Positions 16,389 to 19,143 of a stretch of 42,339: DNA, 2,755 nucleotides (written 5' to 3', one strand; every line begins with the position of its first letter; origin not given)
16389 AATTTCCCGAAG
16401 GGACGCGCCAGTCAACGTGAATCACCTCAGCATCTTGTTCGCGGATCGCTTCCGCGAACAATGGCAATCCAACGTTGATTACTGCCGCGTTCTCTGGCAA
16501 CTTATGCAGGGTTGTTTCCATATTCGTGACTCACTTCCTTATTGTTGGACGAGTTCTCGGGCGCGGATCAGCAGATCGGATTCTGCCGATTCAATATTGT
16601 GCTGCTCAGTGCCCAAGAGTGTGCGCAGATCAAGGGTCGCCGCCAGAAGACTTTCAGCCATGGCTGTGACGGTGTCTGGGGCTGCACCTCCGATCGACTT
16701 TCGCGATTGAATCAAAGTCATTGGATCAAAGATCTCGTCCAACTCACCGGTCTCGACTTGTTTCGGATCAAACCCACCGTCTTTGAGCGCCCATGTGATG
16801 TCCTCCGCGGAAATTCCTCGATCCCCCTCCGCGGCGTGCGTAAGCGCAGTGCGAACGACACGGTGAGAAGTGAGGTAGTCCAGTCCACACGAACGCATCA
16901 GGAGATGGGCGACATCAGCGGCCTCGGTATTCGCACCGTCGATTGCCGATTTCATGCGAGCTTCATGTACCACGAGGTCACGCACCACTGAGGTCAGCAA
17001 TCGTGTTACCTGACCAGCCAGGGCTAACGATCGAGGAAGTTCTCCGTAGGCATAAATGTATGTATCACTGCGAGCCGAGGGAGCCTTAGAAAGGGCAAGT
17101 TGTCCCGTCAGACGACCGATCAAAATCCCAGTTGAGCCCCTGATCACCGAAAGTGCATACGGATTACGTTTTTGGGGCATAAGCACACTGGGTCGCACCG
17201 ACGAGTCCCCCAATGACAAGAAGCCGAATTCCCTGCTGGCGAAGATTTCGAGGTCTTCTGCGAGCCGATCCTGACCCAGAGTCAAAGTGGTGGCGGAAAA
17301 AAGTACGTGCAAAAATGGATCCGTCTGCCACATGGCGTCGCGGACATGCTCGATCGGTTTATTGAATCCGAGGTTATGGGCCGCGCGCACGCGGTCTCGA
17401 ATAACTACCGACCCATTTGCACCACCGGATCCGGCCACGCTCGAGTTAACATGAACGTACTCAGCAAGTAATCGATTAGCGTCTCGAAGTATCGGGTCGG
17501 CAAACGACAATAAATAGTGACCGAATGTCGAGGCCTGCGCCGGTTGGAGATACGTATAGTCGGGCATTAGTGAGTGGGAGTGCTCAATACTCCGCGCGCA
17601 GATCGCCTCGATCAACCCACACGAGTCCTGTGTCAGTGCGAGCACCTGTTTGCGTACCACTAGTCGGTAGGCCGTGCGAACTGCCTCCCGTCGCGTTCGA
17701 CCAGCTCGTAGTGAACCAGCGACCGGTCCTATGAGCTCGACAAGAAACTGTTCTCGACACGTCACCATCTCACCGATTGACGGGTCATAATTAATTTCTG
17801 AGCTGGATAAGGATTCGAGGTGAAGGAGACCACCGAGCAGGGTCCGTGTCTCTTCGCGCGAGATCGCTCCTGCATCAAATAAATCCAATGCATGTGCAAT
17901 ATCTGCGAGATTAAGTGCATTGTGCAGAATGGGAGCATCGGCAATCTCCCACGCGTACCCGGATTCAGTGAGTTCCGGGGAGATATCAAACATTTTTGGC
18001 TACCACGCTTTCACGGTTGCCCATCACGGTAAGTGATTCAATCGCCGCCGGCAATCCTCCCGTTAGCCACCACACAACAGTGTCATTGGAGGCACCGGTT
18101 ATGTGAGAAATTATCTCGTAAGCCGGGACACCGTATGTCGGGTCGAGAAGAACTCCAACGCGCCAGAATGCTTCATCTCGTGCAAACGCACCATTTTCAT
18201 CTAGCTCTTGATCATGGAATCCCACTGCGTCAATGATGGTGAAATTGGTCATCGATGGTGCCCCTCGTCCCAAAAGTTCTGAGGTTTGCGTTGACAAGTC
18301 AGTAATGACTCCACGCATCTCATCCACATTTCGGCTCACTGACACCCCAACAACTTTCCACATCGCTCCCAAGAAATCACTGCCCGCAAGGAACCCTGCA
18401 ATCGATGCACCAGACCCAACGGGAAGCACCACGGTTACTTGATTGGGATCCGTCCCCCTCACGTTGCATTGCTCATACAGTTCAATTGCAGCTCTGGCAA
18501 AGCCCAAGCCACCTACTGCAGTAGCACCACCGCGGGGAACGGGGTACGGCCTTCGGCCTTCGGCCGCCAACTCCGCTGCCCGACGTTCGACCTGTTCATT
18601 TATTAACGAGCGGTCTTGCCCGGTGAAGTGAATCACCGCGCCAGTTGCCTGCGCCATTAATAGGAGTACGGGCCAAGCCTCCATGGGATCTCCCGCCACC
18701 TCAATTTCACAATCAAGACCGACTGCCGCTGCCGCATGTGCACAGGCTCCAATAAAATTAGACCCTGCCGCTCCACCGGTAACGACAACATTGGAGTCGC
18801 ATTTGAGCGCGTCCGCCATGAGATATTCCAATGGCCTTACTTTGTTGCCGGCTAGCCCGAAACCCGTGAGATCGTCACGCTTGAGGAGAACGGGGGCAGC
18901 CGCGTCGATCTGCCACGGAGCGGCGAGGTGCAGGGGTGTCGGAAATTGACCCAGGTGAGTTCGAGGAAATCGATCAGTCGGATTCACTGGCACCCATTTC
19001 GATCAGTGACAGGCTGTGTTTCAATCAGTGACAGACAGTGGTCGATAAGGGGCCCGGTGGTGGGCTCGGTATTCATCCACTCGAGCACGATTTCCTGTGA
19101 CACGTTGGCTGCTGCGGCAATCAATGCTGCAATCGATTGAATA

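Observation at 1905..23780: About 22 kb accessory island: a rebuilt Nit1C / MSMEG_0565-0572-type nitrogen-starvation cluster fused to nitrile-hydratase, carbamoyl-phosphate and C-N-lyase modules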

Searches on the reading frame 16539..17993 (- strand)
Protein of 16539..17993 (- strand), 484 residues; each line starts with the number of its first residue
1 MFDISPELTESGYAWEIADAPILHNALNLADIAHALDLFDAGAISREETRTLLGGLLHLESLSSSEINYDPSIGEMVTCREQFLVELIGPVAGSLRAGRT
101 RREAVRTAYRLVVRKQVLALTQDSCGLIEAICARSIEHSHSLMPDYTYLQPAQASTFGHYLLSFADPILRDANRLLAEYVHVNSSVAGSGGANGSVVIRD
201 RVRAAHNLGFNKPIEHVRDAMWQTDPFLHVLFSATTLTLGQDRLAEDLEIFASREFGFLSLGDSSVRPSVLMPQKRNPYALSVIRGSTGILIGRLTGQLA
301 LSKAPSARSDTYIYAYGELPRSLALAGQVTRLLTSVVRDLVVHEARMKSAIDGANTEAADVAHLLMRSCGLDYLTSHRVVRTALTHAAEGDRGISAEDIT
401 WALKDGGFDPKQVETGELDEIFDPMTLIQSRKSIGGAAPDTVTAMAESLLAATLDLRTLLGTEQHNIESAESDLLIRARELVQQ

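Call 4: search_protein_families(library=ncbifam, proteins=[window:16539-17993:-], max_evalue=0.001)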
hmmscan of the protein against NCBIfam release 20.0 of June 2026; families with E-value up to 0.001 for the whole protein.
window:16539-17993:- (484 aa): 11 families
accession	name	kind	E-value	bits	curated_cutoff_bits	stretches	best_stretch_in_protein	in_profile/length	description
NF052535.1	CoM_syn_XcbC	exception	2.8e-123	412.3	575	1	5-481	17-493/495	2-phosphosulfolactate phosphatase XcbC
TIGR00838.1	argH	equivalog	4.3e-68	230.4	279.5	1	30-447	34-448/455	argininosuccinate lyase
NF002563.0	PRK02186.1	subfamily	1.4e-47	162.6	625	1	30-392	444-809/890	argininosuccinate lyase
NF008964.0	PRK12308.1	equivalog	7.6e-43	146.8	657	1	33-445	39-448/624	argininosuccinate lyase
NF005218.0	PRK06705.1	equivalog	8.7e-37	127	883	1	32-482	46-500/502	argininosuccinate lyase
TIGR00928.1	purB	equivalog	2.4e-11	43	326.2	1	80-432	76-429/436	adenylosuccinate lyase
TIGR02426.1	protocat_pcaB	equivalog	2.5e-11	43.1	355.75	1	90-288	88-285/338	3-carboxy-cis,cis-muconate cycloisomerase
NF006554.0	PRK09053.1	equivalog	6.4e-11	41.7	595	1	97-426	105-432/453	3-carboxy-cis,cis-muconate cycloisomerase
NF005000.0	PRK06389.1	equivalog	8.1e-11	41.7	388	1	32-288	40-289/434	argininosuccinate lyase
NF052536.2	CoM_syn_XcbD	exception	1e-09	37.7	600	1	106-428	112-432/443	3-sulfopropionylcysteine synthase XcbD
NF006500.1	PRK08937.2-4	subfamily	1.2e-07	30.9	626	1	98-428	104-432/448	adenylosuccinate lyase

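Call 81: search_solved_structures(query=window:16539-17993:-, max_evalue=1e-20)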
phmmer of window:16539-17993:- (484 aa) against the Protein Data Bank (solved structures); distinct sequences matched with E-value up to 1e-20: 18.
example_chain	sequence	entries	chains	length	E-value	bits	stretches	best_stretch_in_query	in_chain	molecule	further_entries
1hy0_A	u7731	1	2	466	4.2e-42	148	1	30-449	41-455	DELTA CRYSTALLIN I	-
1u15_A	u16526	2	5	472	5.8e-41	144.2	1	30-449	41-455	Delta crystallin I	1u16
6iem_A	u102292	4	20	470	2e-40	142.5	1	30-450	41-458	Argininosuccinate lyase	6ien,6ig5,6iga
1xwo_A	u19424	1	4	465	2.1e-40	142.4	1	30-449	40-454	Delta crystallin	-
1k7w_A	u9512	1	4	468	5.8e-39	137.6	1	31-449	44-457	delta 2 crystallin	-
1hy1_A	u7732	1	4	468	1.6e-38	136.2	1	31-449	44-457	DELTA CRYSTALLIN II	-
1dcn_A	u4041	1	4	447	2e-38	135.9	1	31-449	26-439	DELTA 2 CRYSTALLIN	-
1auw_A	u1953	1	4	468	2.7e-38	135.5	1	31-449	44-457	DELTA 2 CRYSTALLIN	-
2e9f_A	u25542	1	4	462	3.1e-38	135.2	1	33-447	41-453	Argininosuccinate lyase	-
1tju_A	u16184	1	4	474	5.1e-38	134.5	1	31-449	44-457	Delta crystallin II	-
1tjv_A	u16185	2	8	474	9.5e-38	133.7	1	31-449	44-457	Delta crystallin II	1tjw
1i0a_A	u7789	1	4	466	3.9e-37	131.6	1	30-449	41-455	DELTA CRYSTALLIN I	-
1aos_A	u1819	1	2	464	2e-35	126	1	33-386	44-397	ARGININOSUCCINATE LYASE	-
6g3d_A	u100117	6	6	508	6.5e-35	124.3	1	33-482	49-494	Argininosuccinate lyase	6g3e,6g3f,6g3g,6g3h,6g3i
1k62_A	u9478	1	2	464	7.4e-35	124.1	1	33-386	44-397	Argininosuccinate Lyase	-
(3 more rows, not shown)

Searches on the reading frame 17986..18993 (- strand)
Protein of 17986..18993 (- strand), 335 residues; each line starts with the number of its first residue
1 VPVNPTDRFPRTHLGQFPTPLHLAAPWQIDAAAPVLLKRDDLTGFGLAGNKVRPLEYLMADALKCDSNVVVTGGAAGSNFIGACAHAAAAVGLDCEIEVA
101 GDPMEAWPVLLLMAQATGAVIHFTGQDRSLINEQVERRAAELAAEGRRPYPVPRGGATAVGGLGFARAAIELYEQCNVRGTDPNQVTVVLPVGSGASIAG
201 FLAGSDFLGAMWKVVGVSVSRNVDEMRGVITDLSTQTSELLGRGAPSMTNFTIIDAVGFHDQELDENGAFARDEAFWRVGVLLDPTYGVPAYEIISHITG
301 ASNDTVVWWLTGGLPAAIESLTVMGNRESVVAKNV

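Call 4: search_protein_families(library=ncbifam, proteins=[window:17986-18993:-], max_evalue=0.001)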
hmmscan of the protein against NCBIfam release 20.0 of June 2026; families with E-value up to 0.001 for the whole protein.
window:17986-18993:- (335 aa): 9 families
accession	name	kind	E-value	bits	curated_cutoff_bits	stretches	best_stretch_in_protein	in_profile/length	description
NF052537.1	CoM_syn_XcbE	exception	1.5e-62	211.6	450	1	6-316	3-319/322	coenzyme M biosynthesis enzyme XcbE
TIGR01275.1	ACC_deam_rel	subfamily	2.4e-45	155.2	289.4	1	14-317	3-314/321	pyridoxal phosphate-dependent enzymes, D-cysteine desulfhydrase family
NF010646.0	PRK14045.1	equivalog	1.5e-41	142.8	550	1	8-316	11-317/329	1-aminocyclopropane-1-carboxylate deaminase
NF052482.1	sulfolyase_CuyA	equivalog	2.6e-41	141.5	450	1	7-316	4-323/332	D-cysteate sulfo-lyase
NF003030.0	PRK03910.1-3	equivalog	1.8e-37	129.3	429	1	7-316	11-327/338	D-cysteine desulfhydrase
NF003032.0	PRK03910.1-5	equivalog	1.3e-33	116.6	469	1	8-290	9-292/330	D-cysteine desulfhydrase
NF003029.0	PRK03910.1-1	equivalog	5.1e-30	105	610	1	1-291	1-291/328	D-cysteine desulfhydrase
TIGR01274.1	ACC_deam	equivalog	6.6e-23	81.4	392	1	7-253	3-257/337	1-aminocyclopropane-1-carboxylate deaminase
NF004771.0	PRK06110.1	equivalog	0.00034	19.8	317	1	69-220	70-205/323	threonine dehydratase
